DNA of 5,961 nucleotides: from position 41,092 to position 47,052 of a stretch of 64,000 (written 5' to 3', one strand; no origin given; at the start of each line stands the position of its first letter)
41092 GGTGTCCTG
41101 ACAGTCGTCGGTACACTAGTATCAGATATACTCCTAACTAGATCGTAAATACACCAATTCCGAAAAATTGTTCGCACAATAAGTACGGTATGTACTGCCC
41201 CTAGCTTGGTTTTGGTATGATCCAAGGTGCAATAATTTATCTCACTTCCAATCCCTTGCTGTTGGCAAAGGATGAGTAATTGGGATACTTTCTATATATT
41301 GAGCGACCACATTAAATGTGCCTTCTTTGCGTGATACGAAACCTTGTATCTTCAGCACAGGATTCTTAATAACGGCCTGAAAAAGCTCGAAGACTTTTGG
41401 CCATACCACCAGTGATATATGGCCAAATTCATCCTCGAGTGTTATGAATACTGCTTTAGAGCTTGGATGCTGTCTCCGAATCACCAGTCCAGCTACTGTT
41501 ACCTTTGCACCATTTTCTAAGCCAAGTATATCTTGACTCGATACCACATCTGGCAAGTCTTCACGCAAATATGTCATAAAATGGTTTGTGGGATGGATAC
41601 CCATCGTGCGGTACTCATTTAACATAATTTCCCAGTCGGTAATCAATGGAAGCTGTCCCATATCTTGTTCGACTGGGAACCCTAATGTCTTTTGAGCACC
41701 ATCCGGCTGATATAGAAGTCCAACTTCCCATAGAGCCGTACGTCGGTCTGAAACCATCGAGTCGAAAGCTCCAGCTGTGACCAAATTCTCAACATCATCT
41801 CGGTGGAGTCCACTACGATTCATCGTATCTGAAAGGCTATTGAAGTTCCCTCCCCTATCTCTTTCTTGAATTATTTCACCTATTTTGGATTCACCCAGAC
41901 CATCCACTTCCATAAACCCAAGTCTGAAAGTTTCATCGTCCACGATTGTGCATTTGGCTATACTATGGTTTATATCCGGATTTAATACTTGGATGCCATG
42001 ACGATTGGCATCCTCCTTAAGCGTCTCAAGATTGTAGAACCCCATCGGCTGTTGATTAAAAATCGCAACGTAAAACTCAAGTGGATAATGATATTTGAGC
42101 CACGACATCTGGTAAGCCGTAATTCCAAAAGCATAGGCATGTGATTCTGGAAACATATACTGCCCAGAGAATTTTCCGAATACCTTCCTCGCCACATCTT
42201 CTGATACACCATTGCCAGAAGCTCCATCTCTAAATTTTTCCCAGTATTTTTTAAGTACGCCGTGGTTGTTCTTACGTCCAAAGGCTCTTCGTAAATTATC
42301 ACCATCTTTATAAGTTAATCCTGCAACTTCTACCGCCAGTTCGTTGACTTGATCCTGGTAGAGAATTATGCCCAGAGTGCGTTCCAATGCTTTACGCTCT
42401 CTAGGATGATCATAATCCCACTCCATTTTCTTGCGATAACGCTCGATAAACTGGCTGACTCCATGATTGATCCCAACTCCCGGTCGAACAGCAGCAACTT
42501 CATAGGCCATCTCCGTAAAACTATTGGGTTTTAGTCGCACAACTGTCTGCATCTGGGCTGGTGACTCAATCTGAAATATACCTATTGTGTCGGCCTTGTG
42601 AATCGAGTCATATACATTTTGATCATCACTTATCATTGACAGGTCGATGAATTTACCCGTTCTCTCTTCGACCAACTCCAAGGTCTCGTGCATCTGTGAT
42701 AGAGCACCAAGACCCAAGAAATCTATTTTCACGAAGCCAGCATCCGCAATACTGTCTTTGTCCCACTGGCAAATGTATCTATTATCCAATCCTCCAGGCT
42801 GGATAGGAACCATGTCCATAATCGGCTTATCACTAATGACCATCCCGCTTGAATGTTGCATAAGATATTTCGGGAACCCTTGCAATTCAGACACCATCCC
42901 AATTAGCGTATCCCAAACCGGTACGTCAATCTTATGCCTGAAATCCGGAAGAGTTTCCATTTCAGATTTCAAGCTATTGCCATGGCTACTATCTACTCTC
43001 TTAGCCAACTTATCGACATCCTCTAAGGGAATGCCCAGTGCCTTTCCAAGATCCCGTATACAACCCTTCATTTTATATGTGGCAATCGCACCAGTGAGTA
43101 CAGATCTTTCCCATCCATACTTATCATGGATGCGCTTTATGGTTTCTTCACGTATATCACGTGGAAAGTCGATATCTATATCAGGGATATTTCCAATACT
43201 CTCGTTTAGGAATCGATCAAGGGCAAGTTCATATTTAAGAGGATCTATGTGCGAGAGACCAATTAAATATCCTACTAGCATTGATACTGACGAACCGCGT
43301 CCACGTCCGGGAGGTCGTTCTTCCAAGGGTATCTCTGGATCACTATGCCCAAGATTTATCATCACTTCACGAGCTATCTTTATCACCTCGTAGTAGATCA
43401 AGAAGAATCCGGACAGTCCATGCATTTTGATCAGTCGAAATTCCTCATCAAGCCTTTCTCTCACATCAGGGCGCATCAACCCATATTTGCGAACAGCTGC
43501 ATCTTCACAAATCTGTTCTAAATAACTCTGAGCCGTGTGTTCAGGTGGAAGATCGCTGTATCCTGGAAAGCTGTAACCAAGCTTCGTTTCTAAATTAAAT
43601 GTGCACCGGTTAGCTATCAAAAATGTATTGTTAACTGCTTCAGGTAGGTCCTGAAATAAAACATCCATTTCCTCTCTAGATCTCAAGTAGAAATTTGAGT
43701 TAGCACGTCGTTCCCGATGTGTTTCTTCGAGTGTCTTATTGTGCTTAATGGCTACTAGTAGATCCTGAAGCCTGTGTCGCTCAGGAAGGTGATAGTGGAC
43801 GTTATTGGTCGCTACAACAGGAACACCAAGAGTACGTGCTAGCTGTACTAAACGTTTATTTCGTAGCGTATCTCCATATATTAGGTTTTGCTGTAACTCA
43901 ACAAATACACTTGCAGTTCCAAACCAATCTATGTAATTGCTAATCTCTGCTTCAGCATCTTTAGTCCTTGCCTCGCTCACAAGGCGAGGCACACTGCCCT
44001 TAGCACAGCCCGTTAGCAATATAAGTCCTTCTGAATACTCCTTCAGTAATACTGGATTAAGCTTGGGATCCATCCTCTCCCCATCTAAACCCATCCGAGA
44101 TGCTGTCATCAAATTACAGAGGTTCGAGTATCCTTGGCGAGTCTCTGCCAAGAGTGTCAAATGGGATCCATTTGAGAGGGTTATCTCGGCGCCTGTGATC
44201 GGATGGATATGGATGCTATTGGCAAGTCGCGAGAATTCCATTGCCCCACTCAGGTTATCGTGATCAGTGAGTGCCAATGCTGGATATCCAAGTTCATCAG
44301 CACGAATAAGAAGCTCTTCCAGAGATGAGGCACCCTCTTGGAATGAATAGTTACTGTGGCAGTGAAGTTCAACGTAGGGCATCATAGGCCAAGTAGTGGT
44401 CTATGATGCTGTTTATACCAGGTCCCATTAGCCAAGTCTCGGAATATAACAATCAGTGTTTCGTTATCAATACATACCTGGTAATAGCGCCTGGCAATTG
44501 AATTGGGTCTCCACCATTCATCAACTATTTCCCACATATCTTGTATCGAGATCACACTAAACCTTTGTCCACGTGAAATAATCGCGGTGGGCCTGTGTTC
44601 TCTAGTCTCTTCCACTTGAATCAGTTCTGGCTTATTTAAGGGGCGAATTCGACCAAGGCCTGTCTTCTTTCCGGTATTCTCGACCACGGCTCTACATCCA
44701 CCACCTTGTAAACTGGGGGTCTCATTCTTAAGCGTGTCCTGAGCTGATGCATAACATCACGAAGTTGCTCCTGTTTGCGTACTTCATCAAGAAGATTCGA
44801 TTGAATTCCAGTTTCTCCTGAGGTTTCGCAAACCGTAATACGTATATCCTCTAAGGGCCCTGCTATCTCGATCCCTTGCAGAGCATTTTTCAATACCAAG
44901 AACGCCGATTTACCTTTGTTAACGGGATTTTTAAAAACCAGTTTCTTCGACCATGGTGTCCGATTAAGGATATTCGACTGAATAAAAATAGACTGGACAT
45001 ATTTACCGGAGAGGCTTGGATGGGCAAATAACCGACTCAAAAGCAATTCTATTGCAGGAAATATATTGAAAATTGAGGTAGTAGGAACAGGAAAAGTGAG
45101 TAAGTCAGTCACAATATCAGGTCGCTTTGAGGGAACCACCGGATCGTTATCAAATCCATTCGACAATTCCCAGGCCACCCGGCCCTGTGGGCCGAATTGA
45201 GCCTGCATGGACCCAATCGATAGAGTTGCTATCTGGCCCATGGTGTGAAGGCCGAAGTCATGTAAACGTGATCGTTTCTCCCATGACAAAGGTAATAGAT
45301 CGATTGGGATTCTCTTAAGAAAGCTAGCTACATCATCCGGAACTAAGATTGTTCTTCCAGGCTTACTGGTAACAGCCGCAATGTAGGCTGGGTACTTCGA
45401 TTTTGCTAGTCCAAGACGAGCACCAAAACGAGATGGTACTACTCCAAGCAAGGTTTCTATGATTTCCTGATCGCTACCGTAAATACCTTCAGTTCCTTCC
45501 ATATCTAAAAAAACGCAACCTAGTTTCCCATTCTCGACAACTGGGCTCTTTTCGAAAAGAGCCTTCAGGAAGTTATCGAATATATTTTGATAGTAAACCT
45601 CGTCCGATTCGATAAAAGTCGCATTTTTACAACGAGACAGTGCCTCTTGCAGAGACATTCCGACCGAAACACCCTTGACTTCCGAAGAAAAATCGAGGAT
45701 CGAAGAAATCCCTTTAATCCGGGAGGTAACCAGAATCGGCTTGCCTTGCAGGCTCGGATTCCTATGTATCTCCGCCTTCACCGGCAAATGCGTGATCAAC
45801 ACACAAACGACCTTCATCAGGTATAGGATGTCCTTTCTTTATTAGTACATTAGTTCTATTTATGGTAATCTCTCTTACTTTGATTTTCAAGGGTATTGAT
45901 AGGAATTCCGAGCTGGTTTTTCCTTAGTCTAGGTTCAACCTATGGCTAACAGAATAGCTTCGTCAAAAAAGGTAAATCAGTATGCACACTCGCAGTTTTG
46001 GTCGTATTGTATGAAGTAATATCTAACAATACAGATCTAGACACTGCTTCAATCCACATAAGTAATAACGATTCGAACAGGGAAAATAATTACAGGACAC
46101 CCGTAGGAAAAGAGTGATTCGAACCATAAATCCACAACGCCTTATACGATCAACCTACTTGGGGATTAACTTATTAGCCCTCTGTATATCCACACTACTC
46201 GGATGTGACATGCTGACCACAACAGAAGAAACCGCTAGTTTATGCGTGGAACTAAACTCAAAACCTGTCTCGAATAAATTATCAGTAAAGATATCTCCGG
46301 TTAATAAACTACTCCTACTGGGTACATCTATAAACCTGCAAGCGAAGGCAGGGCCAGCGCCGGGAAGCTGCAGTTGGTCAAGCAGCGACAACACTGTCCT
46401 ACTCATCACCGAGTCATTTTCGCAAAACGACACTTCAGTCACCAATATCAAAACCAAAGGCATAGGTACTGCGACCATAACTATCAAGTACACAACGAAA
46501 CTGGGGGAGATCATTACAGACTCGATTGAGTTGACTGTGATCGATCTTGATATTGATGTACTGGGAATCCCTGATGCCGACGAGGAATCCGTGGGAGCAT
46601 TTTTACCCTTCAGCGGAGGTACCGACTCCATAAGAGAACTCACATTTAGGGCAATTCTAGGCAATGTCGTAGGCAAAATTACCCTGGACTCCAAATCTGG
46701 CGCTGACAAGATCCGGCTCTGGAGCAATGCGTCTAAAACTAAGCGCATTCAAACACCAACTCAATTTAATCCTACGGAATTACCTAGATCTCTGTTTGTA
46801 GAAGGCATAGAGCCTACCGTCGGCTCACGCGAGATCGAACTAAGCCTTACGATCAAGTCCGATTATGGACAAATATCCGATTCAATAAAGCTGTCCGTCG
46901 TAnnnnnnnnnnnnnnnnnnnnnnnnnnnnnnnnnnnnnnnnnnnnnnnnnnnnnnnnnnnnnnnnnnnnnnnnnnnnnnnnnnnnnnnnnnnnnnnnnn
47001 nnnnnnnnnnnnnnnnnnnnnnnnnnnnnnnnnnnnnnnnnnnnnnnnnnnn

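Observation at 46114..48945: Exported vertebrate/cyanobacterial-type protein-arginine deiminase (PAD) homologue with an intact catalytic set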

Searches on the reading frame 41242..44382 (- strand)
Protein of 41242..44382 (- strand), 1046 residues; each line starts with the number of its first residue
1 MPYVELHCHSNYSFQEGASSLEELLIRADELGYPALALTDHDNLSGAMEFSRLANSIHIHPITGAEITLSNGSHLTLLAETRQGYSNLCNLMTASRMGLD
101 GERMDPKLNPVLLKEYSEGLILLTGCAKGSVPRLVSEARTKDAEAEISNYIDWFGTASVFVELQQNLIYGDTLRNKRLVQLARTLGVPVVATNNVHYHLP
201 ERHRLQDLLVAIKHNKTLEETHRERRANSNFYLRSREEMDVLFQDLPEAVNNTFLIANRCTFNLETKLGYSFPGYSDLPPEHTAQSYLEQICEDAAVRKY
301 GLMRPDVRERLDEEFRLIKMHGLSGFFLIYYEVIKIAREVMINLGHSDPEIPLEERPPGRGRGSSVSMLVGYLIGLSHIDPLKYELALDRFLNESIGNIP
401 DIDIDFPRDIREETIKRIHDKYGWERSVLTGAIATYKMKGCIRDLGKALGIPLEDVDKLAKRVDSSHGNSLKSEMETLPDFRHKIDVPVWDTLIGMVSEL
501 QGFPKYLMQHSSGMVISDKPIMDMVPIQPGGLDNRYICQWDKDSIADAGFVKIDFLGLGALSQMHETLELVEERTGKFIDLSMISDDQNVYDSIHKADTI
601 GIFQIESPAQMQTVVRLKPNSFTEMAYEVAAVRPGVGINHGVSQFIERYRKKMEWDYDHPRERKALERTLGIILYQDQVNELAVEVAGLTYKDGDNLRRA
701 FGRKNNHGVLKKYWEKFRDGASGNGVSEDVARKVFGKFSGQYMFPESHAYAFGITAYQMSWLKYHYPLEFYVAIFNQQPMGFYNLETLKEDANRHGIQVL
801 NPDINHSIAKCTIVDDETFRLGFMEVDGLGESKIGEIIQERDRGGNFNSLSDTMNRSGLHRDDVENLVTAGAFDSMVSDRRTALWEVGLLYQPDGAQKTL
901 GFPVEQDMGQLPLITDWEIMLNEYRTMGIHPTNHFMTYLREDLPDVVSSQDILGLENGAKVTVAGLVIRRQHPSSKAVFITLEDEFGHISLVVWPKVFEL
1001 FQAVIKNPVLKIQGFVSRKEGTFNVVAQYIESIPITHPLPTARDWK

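Call 6: search_protein_families(library=pfam, proteins=[window:41242-44382:-], max_evalue=0.001)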
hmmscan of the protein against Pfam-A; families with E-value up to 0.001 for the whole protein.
window:41242-44382:- (1046 aa): 5 families
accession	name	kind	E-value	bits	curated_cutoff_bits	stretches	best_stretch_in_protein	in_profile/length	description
PF07733.18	DNA_pol3_alpha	-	1.8e-59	201.9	23.9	1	287-557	2-260/260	Bacterial DNA polymerase III alpha NTPase domain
PF17657.6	DNA_pol3_finger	-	3.2e-37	127.9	22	1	561-725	2-166/166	Bacterial DNA polymerase III alpha subunit finger domain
PF02811.25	PHP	-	2.1e-36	126.2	26.4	1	5-165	1-163/164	PHP domain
PF14579.12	HHH_6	-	2.6e-22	79.3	25.6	1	796-883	1-90/90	Helix-hairpin-helix motif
PF01336.31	tRNA_anti-codon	-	1.1e-10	41.7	27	1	961-1032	1-74/75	OB-fold nucleic acid binding domain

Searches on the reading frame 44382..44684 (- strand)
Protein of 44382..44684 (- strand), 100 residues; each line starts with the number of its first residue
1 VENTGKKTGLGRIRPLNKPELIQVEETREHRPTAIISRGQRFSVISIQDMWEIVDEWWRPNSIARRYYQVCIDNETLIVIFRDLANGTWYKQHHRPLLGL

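Call 6: search_protein_families(library=pfam, proteins=[window:44382-44684:-], max_evalue=0.001)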
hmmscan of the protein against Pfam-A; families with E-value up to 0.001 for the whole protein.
window:44382-44684:- (100 aa): 0 families

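Call 29: search_protein_families(library=pfam, proteins=[window:44382-44684:-], max_evalue=10)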
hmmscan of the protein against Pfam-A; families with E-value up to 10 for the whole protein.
window:44382-44684:- (100 aa): 1 family
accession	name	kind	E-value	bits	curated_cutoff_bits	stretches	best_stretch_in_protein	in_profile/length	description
PF20114.4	DUF6504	-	0.013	16.2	24.2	1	24-80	19-80/103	Domain of unknown function (DUF6504)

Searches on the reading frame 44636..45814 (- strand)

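Call 6: search_protein_families(library=pfam, proteins=[window:44636-45814:-], max_evalue=0.001)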
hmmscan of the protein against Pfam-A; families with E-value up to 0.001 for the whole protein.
window:44636-45814:- (392 aa): 1 family
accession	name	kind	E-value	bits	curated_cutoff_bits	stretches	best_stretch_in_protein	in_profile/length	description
PF00817.25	IMS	-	1.4e-13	51.5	23.2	1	12-146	8-146/148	impB/mucB/samB family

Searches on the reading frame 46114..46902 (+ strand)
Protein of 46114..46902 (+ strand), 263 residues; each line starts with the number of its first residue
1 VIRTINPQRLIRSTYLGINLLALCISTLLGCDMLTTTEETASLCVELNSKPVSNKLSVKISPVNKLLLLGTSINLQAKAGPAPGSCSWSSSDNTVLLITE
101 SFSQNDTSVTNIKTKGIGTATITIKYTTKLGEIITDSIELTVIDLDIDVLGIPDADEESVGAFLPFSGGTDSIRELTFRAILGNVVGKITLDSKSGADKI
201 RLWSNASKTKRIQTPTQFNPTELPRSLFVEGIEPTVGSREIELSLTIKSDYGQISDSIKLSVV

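Call 29: search_protein_families(library=pfam, proteins=[window:46114-46902:+], max_evalue=10)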
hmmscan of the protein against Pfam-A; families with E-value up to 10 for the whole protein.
window:46114-46902:+ (263 aa): 0 families

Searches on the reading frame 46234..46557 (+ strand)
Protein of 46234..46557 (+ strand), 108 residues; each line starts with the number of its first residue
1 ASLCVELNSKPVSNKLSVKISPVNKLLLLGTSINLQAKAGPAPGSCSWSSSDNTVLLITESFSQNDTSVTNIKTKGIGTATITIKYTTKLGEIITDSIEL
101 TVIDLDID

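Call 88: search_solved_structures(query=A5, max_evalue=10, show_alignments=1)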
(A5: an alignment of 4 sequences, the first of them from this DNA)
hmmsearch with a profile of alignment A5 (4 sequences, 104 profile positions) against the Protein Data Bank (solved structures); distinct sequences matched with E-value up to 10: 5.
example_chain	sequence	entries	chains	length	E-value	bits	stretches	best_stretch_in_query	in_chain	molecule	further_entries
4aq1_A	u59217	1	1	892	0.025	17.7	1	17-101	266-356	SBSB PROTEIN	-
4aq1_C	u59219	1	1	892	0.025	17.7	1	17-101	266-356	SBSB PROTEIN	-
2mog_A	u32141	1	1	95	0.2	14.8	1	44-89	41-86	Bacterial Ig-like domain, group 2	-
2mqg_A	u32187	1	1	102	0.4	13.8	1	43-89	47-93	LigB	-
1e5u_I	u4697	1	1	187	1.2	12.3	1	34-81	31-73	INTIMIN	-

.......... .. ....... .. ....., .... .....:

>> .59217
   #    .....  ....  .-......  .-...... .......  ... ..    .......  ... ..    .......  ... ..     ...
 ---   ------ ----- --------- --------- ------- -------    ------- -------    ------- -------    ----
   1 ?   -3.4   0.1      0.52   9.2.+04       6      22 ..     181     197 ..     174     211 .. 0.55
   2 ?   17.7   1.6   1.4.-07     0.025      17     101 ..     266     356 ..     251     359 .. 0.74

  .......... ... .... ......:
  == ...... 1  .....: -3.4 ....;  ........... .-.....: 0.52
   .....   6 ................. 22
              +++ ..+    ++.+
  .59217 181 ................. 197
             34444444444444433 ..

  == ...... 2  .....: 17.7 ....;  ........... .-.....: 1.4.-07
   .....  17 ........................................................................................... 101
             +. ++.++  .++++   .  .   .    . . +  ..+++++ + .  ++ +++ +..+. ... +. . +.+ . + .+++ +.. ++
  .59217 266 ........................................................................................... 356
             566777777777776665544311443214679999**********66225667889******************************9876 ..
